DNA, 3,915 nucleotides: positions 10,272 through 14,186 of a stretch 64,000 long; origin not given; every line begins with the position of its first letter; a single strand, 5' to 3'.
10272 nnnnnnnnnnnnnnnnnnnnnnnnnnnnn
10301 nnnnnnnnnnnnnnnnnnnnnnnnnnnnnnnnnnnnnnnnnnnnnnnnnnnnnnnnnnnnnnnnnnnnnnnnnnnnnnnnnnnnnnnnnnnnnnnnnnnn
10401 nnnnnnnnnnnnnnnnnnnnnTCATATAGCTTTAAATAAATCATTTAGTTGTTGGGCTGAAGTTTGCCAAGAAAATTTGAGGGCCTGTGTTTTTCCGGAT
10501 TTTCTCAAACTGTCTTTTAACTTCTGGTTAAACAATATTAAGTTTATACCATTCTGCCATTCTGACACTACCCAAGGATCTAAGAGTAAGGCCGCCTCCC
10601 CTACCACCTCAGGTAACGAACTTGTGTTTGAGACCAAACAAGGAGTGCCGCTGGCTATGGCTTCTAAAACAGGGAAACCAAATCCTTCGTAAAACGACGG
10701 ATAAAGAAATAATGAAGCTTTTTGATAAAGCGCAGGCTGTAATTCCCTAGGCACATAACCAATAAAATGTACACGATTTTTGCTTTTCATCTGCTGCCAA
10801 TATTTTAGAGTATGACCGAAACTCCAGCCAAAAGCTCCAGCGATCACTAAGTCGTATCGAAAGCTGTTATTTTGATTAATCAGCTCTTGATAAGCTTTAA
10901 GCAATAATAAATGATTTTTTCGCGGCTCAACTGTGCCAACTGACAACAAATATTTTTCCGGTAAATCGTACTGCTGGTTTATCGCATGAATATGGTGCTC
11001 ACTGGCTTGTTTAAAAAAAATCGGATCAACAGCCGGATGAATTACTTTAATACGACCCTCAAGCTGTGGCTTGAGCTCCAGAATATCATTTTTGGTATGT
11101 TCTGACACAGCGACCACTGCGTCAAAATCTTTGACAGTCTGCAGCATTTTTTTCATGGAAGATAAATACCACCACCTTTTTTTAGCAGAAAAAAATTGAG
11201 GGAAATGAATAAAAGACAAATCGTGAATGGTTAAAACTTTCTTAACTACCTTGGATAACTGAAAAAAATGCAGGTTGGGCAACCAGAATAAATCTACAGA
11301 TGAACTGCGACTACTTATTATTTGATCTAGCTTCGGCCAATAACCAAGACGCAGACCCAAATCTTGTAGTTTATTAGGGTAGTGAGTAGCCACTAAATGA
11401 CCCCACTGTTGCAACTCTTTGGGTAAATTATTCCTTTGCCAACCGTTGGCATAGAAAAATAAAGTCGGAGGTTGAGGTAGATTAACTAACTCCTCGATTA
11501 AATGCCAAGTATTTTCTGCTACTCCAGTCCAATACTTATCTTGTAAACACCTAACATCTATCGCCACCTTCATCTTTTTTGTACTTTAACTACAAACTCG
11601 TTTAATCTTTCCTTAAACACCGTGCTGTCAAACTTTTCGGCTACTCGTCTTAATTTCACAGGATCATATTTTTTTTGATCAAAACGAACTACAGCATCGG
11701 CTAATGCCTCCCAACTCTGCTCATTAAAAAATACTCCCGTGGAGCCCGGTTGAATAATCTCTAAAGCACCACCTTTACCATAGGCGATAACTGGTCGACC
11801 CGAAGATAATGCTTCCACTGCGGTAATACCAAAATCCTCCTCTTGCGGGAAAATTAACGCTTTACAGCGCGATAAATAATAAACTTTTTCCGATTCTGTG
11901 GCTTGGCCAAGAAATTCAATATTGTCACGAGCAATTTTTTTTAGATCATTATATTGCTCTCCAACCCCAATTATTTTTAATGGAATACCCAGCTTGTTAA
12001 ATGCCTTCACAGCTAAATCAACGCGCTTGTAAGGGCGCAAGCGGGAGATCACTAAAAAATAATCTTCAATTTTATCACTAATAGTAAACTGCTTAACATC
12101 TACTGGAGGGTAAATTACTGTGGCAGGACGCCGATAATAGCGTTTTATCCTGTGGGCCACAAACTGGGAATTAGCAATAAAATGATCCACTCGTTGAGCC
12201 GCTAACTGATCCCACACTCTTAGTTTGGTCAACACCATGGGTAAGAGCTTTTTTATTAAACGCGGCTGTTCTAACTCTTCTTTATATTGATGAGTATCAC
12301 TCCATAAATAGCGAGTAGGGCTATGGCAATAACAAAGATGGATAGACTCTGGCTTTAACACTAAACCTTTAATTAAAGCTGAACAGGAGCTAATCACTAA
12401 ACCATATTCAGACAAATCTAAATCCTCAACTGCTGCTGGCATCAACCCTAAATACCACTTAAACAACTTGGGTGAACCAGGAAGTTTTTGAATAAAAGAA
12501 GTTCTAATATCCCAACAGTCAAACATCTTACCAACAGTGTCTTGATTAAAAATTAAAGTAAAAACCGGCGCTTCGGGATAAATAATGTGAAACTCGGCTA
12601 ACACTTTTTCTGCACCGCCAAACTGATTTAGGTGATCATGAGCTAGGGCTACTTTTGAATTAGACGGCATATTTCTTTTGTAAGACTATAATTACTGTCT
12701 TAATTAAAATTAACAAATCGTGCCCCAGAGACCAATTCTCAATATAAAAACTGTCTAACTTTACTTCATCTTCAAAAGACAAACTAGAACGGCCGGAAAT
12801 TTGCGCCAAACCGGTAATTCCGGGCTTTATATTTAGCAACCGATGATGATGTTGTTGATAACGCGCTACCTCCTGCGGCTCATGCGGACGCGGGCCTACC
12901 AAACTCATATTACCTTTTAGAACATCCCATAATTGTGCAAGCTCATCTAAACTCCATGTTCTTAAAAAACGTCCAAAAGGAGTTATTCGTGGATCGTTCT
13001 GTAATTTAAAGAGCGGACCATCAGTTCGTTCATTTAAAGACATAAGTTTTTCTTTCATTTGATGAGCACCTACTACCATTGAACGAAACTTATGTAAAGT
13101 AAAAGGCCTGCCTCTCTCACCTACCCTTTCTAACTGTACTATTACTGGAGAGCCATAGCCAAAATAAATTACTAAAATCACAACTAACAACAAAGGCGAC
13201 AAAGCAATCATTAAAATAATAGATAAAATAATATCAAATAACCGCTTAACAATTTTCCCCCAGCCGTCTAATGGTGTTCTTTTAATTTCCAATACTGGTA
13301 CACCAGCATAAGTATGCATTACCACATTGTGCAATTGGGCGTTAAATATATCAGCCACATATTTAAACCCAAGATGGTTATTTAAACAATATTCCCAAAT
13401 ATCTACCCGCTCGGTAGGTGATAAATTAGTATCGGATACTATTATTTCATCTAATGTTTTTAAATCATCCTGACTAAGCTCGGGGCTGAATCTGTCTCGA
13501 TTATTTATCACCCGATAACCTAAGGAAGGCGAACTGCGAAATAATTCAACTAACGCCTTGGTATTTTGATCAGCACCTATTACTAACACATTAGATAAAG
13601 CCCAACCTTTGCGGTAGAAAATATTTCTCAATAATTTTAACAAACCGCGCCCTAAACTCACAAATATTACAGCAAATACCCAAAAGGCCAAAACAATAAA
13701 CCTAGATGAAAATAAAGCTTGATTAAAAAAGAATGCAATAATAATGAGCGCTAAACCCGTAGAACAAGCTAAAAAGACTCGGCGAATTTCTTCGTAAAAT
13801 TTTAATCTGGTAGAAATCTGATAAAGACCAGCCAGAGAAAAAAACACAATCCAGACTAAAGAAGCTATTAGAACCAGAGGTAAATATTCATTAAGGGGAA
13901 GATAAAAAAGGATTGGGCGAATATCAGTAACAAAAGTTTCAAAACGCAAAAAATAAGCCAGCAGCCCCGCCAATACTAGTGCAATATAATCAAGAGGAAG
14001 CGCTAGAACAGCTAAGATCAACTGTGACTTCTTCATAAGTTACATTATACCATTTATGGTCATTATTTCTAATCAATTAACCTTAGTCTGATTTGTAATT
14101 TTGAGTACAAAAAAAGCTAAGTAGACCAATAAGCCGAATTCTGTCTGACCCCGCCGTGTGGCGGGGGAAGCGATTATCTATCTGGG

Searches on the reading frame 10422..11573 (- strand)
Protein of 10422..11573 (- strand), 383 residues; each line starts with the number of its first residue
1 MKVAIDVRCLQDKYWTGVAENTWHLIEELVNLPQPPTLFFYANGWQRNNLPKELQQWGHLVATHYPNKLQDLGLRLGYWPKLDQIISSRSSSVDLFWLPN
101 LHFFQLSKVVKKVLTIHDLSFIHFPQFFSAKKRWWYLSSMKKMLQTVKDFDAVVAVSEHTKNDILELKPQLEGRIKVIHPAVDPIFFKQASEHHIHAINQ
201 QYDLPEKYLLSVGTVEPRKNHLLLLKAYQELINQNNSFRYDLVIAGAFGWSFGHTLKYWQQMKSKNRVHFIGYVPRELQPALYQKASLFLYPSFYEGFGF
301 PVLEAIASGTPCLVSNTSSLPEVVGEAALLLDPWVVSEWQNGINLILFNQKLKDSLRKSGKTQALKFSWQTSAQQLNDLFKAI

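Call 46: search_protein_families(library=pfam, proteins=[window:10422-11573:-], max_evalue=0.00001)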
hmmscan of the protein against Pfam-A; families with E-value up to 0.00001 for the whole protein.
window:10422-11573:- (383 aa): 4 families
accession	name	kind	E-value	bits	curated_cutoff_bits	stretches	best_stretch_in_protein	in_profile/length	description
PF00534.26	Glycos_transf_1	-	1.7e-30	106.3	26.4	1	205-362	14-171/172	Glycosyl transferases group 1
PF13692.12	Glyco_trans_1_4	-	2.2e-23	83.5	27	1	207-345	2-138/142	Glycosyl transferases group 1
PF13439.12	Glyco_transf_4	-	2.5e-13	50.8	28.5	1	17-184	3-168/170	Glycosyltransferase Family 4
PF20706.3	GT4-conflict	-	1.4e-12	47.7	26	1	149-327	146-323/385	Family 4 Glycosyltransferase in conflict systems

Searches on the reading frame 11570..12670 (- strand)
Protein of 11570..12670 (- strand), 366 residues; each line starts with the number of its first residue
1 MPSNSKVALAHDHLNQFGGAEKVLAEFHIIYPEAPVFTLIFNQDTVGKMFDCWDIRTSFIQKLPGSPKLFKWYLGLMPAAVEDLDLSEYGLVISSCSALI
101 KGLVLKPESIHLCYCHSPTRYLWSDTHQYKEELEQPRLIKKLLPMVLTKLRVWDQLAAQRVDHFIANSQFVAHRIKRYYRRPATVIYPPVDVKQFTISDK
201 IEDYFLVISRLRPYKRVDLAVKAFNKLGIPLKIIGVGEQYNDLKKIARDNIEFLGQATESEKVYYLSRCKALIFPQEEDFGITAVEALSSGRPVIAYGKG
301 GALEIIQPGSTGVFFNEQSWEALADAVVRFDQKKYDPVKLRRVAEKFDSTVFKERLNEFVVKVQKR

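Call 46: search_protein_families(library=pfam, proteins=[window:11570-12670:-], max_evalue=0.00001)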
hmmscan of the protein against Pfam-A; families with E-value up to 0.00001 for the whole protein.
window:11570-12670:- (366 aa): 3 families
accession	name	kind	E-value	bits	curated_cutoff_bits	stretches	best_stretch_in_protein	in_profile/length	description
PF00534.26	Glycos_transf_1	-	1.1e-25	90.6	26.4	1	199-333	12-158/172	Glycosyl transferases group 1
PF13692.12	Glyco_trans_1_4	-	4.8e-20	72.7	27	1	204-329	3-138/142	Glycosyl transferases group 1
PF13439.12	Glyco_transf_4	-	9.3e-08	32.7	28.5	1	57-193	41-169/170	Glycosyltransferase Family 4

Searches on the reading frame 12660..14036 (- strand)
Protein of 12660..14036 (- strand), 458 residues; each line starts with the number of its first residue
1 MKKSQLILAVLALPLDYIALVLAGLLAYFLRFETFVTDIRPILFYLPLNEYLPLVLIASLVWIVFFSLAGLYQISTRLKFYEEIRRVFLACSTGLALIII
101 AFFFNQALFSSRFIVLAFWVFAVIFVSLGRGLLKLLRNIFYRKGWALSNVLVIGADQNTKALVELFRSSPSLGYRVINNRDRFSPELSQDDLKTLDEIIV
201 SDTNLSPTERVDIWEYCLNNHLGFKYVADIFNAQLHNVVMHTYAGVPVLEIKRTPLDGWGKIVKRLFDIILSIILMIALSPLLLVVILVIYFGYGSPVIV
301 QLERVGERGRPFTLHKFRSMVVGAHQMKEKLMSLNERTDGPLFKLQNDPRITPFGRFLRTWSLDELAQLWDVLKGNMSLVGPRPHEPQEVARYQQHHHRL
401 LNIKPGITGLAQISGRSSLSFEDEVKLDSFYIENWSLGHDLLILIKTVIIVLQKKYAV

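Call 46: search_protein_families(library=pfam, proteins=[window:12660-14036:-], max_evalue=0.00001)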
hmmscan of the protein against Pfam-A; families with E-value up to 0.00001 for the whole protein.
window:12660-14036:- (458 aa): 2 families
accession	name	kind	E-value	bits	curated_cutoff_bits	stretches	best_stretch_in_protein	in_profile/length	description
PF02397.22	Bac_transf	-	4.5e-63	212.5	27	1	264-452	1-178/179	Bacterial sugar transferase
PF13727.12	CoA_binding_3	-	3.9e-09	37.2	25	1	68-189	2-119/175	CoA-binding domain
